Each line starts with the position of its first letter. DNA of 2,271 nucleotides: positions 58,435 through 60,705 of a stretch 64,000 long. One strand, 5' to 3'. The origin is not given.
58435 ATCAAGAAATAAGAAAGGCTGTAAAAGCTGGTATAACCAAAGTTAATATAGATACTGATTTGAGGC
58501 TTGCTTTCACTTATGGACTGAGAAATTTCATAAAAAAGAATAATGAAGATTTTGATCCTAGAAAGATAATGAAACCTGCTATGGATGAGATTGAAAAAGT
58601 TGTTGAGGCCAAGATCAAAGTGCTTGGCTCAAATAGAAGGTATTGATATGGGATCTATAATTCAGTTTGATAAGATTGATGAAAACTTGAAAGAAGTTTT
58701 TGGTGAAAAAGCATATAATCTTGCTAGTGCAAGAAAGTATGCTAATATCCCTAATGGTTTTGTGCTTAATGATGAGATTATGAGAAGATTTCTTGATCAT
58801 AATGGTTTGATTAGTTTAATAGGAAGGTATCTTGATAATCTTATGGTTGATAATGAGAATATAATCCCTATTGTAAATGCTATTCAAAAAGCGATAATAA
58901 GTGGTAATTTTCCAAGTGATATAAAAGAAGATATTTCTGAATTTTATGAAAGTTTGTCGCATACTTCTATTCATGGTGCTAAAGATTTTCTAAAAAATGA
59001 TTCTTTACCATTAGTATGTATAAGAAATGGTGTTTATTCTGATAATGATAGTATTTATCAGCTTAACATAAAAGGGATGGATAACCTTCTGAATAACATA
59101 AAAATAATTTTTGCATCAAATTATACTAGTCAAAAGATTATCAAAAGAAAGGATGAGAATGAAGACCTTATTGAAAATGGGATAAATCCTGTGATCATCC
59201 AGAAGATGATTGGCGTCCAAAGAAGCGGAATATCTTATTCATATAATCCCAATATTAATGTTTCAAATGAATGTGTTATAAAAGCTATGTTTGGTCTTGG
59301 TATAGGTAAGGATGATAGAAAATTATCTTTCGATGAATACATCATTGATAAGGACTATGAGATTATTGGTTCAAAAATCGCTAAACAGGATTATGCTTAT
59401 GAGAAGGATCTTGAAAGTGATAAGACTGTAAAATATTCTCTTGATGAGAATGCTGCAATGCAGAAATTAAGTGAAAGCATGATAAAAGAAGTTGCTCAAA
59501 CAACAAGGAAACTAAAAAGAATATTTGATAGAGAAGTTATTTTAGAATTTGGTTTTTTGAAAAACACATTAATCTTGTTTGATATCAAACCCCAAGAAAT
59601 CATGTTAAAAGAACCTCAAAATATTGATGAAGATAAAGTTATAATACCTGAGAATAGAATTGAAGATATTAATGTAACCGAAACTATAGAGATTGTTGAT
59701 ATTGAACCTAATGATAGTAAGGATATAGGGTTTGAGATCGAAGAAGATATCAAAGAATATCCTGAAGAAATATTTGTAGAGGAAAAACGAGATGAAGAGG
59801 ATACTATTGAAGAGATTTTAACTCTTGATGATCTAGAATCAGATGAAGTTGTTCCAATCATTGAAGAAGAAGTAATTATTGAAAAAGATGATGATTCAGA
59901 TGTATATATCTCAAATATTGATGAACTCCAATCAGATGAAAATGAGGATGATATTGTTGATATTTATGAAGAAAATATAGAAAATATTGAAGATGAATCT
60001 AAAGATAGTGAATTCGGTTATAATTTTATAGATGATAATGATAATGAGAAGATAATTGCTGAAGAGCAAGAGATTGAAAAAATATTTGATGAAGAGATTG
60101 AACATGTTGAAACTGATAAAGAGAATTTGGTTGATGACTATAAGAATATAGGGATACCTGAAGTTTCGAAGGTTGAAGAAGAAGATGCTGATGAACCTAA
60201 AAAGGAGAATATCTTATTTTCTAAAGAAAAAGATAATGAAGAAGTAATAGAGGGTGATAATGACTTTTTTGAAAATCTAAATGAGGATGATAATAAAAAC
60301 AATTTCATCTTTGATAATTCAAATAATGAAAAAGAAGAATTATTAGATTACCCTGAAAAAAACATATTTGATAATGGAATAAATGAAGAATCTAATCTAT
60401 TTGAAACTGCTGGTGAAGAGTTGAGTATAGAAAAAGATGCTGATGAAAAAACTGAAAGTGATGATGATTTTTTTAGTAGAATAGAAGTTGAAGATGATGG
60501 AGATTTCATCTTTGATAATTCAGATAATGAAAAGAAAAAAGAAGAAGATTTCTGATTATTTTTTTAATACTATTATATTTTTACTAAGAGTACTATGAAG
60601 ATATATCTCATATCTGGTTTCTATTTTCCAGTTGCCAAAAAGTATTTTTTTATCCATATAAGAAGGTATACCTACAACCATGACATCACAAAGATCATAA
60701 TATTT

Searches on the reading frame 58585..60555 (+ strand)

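Call 33: search_protein_families(library=pfam, proteins=[window:58585-60555:+], max_evalue=0.001)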
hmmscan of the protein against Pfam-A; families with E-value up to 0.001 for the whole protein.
window:58585-60555:+ (656 aa): 1 family
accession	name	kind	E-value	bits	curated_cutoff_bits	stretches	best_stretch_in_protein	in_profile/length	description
PF01326.24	PPDK_N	-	2.2e-29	103.2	27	1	38-343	3-315/328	Pyruvate phosphate dikinase, AMP/ATP-binding domain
